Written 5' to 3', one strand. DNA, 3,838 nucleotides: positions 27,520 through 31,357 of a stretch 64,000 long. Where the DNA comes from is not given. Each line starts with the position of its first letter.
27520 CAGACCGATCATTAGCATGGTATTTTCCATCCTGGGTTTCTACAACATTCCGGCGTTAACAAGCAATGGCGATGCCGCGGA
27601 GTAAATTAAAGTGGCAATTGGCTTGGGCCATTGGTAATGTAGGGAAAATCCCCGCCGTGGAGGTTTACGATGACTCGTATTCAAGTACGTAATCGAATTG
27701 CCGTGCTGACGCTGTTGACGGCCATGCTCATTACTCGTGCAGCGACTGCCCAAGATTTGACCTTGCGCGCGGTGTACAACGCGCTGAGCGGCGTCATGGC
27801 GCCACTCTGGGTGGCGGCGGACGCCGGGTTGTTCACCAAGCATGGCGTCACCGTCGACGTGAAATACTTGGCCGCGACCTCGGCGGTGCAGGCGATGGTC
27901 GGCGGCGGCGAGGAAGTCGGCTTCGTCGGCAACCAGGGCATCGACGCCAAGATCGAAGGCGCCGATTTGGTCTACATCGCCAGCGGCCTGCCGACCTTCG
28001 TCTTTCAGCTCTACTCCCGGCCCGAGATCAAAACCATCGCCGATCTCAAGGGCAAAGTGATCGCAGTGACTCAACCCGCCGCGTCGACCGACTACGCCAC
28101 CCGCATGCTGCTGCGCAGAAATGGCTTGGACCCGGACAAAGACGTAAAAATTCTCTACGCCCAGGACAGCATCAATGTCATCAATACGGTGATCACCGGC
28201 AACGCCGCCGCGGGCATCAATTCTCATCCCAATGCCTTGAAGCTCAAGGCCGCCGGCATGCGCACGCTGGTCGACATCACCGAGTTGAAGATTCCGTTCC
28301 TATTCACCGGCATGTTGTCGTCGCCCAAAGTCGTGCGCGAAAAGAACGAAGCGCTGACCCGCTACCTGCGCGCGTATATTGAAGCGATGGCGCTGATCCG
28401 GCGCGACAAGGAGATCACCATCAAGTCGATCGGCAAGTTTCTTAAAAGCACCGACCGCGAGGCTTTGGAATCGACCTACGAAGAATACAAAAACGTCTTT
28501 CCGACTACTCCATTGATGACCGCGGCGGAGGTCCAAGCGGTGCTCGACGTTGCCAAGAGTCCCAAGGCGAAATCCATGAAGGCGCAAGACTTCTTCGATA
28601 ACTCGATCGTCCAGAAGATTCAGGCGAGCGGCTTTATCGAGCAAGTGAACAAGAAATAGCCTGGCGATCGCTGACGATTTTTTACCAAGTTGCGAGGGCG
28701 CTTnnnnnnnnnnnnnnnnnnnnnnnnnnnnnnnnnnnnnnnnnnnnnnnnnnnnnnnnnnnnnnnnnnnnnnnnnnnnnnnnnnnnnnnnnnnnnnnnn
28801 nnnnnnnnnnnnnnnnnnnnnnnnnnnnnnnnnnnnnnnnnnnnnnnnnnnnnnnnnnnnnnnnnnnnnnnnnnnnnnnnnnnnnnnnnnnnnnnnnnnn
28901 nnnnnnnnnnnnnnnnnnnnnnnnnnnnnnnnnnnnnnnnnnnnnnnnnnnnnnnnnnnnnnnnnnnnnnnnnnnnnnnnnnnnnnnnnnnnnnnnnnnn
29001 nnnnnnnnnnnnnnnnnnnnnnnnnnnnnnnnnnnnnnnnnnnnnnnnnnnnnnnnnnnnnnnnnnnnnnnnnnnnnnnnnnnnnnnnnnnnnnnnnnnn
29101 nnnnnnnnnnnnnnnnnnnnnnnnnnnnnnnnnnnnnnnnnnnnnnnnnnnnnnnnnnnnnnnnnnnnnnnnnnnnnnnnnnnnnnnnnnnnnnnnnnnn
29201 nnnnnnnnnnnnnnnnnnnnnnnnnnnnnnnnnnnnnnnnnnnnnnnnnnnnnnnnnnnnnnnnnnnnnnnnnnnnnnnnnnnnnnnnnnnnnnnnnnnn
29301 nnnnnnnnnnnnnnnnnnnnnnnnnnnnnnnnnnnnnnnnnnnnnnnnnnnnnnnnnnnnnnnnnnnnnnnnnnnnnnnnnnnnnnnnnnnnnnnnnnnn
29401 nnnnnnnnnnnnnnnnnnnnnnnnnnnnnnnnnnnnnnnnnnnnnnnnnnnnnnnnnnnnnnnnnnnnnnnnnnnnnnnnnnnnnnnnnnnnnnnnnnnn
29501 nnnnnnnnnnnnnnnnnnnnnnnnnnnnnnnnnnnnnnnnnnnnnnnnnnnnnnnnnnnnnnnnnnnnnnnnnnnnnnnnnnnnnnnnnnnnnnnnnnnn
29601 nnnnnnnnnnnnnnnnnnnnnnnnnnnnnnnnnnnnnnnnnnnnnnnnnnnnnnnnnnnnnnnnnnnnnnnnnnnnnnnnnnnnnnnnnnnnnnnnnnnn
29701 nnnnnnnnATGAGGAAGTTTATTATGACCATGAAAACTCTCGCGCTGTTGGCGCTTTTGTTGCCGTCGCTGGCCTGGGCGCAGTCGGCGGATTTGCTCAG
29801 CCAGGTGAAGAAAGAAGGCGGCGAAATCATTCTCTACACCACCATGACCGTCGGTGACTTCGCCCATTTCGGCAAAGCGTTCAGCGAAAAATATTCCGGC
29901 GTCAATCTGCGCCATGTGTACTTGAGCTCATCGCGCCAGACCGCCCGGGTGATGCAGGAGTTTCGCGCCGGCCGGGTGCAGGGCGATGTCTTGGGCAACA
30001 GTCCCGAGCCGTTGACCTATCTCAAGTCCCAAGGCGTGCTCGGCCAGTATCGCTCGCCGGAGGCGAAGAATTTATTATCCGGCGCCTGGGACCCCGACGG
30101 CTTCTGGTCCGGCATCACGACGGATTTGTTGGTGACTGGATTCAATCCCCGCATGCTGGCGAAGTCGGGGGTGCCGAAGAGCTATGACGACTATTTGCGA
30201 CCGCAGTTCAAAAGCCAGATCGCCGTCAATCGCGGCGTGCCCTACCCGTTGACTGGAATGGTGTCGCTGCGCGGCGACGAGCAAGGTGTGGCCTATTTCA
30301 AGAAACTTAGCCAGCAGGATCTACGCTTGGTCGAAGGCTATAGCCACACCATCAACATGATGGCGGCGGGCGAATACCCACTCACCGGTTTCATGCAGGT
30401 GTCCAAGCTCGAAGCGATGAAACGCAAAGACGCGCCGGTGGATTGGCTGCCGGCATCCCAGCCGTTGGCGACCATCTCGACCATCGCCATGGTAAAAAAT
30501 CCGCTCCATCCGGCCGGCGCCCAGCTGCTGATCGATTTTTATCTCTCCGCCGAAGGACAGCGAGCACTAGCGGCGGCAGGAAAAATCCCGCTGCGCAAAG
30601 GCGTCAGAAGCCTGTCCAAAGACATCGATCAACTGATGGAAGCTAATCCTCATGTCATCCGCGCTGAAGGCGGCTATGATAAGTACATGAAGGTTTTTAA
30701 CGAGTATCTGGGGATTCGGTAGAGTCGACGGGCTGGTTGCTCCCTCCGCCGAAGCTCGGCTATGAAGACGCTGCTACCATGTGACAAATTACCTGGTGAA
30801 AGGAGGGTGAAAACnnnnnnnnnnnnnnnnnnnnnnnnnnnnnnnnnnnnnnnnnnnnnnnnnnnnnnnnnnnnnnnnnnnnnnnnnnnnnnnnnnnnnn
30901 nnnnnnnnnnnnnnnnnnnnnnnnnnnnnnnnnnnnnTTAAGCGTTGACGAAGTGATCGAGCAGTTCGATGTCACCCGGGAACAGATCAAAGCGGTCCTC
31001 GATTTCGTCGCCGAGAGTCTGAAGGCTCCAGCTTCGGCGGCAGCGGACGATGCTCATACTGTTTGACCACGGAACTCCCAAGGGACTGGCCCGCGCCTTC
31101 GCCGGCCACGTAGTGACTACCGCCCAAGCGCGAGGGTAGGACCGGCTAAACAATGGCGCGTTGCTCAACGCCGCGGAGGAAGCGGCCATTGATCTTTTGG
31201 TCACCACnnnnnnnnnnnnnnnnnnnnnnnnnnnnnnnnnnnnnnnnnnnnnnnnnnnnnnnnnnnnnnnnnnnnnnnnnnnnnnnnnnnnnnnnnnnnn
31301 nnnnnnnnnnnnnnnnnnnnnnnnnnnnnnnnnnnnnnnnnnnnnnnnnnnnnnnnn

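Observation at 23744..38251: Island of ten orphan periplasmic substrate-binding protein genes with no permease or ATPase partner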

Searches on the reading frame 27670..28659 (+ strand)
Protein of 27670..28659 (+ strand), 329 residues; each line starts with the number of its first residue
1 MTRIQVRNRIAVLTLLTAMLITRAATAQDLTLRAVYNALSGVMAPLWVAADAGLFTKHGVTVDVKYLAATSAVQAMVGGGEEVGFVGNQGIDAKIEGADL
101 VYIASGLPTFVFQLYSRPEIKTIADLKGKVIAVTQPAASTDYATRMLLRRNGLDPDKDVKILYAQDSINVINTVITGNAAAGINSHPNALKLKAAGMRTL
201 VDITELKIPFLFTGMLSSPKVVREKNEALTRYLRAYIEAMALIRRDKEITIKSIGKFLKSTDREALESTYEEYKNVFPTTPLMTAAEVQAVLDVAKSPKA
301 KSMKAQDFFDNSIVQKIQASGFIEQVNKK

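Call 4: search_protein_families(library=pfam, proteins=[window:27670-28659:+], max_evalue=0.01)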
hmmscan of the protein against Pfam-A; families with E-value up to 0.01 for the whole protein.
window:27670-28659:+ (329 aa): 4 families
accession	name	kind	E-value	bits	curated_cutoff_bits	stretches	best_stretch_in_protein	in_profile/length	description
PF09084.16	NMT1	-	5.2e-16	59.6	20.5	1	43-243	4-209/216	NMT1/THI5 like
PF12974.12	Phosphonate-bd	-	1.5e-11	44.6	27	1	59-236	28-216/242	ABC transporter, phosphonate, periplasmic substrate-binding protein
PF13379.11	NMT1_2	-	1.2e-10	42.1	24.7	1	125-246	121-240/252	NMT1-like family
PF16868.10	NMT1_3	-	0.002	18.2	27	1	110-170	91-155/289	NMT1-like family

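Call 36: search_protein_families(library=ncbifam, proteins=[window:27670-28659:+], max_evalue=0.001)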
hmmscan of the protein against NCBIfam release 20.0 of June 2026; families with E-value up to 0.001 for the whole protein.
window:27670-28659:+ (329 aa): 5 families
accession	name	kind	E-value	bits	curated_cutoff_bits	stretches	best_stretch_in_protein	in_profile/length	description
TIGR01728.1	SsuA_fam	subfamily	2.8e-19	69.4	163.5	1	44-296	12-266/290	aliphatic sulfonate ABC transporter substrate-binding protein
NF008588.0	PRK11553.1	subfamily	5.8e-08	32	299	1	10-259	7-256/319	aliphatic sulfonate ABC transporter substrate-binding protein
NF040735.1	SBP_SaoX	equivalog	3.5e-06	26.4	300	1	43-156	15-127/330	ABC transporter substrate-binding subunit SaoX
TIGR02122.1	TRAP_TAXI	subfamily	3.9e-06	25.9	84.35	1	115-165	128-178/320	TAXI family TRAP transporter solute-binding subunit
TIGR01098.1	3A0109s03R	subfamily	8.7e-06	25.4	112.05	1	29-199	32-214/253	phosphate/phosphite/phosphonate ABC transporter substrate-binding protein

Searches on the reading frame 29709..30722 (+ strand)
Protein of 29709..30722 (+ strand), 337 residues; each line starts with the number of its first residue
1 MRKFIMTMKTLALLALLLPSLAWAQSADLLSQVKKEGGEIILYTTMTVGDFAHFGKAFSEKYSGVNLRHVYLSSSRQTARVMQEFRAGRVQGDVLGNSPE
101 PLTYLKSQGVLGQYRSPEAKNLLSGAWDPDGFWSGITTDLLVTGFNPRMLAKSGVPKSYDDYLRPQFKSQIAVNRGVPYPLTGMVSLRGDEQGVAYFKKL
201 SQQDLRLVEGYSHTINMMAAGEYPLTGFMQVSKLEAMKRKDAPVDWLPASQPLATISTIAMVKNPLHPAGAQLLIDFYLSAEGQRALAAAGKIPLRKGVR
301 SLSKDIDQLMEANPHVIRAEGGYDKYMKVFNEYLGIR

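Call 4: search_protein_families(library=pfam, proteins=[window:29709-30722:+], max_evalue=0.01)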
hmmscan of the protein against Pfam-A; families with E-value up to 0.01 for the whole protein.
window:29709-30722:+ (337 aa): 4 families
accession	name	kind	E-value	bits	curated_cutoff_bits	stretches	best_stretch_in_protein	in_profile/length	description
PF13343.11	SBP_bac_6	-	1.1e-16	61.6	24.6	1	103-295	22-219/245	Bacterial extracellular solute-binding protein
PF13416.11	SBP_bac_8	-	4.8e-09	36.8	27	1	56-306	4-271/279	Bacterial extracellular solute-binding protein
PF13531.11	SBP_bac_11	-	5.8e-09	36.5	25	1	52-291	14-225/227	Bacterial extracellular solute-binding protein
PF01547.30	SBP_bac_1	-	8.8e-05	23.1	26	1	54-284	14-306/307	Bacterial extracellular solute-binding protein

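Call 25: search_solved_structures(query=window:29709-30722:+, max_evalue=0.001)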
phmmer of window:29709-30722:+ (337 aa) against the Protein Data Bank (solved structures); distinct sequences matched with E-value up to 0.001: 27.
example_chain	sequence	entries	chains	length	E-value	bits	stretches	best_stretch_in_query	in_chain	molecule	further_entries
8x1a_B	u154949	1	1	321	2.8e-14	56.3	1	38-286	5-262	Iron(III) ABC transporter, periplasmic iron-compound-binding protein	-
6wce_A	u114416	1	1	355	3.2e-13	52.8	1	29-285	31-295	Pyridoxal-5-phosphate binding protein A (P5PA)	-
6iwf_A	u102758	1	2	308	5.7e-12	48.7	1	53-301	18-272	Ferric iron-binding protein HitA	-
6ivy_A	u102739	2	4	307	5.8e-12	48.7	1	53-301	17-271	Periplasmic Ferric iron-binding Protein HitA | Ferric iron-binding periplasmic protein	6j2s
6fjl_A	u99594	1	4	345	4.1e-11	45.9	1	30-286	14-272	ABC-type Fe3+ transport system, periplasmic component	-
6hhb_A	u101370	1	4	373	4.4e-11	45.8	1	29-286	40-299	ABC-type Fe3+ transport system, periplasmic component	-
4r72_A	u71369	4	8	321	1e-08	38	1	38-288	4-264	ABC-type Fe3+ transport system, periplasmic component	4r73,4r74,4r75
7f6u_A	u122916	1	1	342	1.3e-08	37.7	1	30-297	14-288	Iron ABC transporter, periplasmic iron-binding protein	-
7f6p_A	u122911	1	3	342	1.5e-08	37.4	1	30-297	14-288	Iron ABC transporter, periplasmic iron-binding protein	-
7f6r_A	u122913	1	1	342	2.2e-08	36.9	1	30-297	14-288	Iron ABC transporter, periplasmic iron-binding protein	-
7f6t_A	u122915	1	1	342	2.2e-08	36.9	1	30-297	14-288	Iron ABC transporter, periplasmic iron-binding protein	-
7f6e_A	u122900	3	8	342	2.2e-08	36.9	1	30-297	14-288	Iron ABC transporter, periplasmic iron-binding protein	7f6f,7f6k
7f6n_A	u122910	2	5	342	3e-08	36.5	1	30-297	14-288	Iron ABC transporter, periplasmic iron-binding protein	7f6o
7f6s_A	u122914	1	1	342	3.2e-08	36.4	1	30-297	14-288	Iron ABC transporter, periplasmic iron-binding protein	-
7f6q_A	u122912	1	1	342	5.4e-08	35.6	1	30-297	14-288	Iron ABC transporter, periplasmic iron-binding protein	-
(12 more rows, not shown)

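Call 36: search_protein_families(library=ncbifam, proteins=[window:29709-30722:+], max_evalue=0.001)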
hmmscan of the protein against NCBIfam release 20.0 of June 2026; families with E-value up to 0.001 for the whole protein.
window:29709-30722:+ (337 aa): 4 families
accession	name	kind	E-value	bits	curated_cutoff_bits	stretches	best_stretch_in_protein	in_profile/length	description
TIGR03261.1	phnS2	equivalog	2.7e-17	62.9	392.75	1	28-293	12-285/334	putative 2-aminoethylphosphonate ABC transporter substrate-binding protein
NF011620.1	PRK15046.1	equivalog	3.4e-13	49.1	310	1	29-311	16-306/334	2-aminoethylphosphonate ABC transporter substrate-binding protein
TIGR03227.1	PhnS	equivalog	1e-09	37.8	395.3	1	35-305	32-310/360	2-aminoethylphosphonate ABC transporter substrate-binding protein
TIGR01254.1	sfuA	subfamily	4.2e-05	23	93.4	1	156-290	121-262/306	thiamine ABC transporter substrate-binding protein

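Call 56: search_solved_structures(query=window:29709-30722:+, max_evalue=1e-10, show_alignments=4)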
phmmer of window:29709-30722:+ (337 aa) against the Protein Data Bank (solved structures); distinct sequences matched with E-value up to 1e-10: 6.
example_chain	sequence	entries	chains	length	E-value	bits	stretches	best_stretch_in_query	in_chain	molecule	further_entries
8x1a_B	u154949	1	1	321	2.8e-14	56.3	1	38-286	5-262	Iron(III) ABC transporter, periplasmic iron-compound-binding protein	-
6wce_A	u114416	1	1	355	3.2e-13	52.8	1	29-285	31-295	Pyridoxal-5-phosphate binding protein A (P5PA)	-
6iwf_A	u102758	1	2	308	5.7e-12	48.7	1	53-301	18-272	Ferric iron-binding protein HitA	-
6ivy_A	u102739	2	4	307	5.8e-12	48.7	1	53-301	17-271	Periplasmic Ferric iron-binding Protein HitA | Ferric iron-binding periplasmic protein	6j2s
6fjl_A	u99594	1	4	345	4.1e-11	45.9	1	30-286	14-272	ABC-type Fe3+ transport system, periplasmic component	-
6hhb_A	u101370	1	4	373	4.4e-11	45.8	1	29-286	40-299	ABC-type Fe3+ transport system, periplasmic component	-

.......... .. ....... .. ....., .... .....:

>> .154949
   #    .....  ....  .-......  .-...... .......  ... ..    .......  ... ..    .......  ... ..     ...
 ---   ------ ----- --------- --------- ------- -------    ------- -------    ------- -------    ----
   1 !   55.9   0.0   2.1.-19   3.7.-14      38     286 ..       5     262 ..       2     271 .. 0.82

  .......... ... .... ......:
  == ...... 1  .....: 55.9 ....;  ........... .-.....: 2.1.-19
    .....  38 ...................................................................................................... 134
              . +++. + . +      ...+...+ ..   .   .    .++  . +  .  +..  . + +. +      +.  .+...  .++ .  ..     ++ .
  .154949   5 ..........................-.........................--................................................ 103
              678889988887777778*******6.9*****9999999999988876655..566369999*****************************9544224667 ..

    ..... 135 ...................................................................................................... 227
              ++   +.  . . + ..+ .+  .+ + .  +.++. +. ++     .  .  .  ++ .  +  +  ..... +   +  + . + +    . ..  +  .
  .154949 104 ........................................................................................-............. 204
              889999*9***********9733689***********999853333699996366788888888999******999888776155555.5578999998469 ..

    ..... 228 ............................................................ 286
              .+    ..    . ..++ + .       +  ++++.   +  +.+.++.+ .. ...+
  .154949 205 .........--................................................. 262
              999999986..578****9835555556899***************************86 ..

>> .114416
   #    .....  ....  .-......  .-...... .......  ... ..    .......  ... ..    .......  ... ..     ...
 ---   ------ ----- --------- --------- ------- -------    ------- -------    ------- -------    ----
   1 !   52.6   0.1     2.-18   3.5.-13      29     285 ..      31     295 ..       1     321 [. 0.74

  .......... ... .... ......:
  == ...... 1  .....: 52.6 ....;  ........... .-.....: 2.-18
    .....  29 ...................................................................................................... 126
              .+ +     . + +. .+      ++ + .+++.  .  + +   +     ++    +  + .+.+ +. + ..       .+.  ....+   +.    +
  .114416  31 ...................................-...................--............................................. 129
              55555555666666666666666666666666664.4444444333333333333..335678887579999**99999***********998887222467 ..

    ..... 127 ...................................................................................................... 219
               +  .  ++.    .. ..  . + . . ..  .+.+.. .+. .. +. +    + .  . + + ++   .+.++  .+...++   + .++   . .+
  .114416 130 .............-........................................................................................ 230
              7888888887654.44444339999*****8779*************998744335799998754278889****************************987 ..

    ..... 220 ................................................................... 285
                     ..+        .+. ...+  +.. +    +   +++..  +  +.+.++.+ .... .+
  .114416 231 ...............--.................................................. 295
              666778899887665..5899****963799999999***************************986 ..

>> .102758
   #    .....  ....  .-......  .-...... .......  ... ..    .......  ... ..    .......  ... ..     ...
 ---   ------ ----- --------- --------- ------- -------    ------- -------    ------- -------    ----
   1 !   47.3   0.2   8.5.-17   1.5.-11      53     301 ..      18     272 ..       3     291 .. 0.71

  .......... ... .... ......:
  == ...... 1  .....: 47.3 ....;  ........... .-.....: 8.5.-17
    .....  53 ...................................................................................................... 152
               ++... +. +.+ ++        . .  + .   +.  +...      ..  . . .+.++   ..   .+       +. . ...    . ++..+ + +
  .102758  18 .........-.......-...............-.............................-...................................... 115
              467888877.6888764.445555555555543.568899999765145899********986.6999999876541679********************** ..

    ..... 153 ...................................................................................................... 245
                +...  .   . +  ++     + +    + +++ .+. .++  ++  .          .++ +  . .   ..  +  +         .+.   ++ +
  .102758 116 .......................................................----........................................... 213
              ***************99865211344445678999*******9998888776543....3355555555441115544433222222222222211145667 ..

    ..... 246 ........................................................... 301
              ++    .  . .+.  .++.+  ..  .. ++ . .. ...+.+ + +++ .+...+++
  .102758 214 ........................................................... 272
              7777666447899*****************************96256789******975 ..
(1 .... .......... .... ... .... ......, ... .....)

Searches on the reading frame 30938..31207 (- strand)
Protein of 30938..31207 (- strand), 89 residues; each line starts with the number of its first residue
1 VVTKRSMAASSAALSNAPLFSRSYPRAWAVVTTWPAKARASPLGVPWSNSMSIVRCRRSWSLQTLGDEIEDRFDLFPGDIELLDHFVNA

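Call 48: search_protein_families(library=ncbifam, proteins=[window:30938-31207:-], max_evalue=0.001)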
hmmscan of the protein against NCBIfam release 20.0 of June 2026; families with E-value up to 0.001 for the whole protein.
window:30938-31207:- (89 aa): 0 families
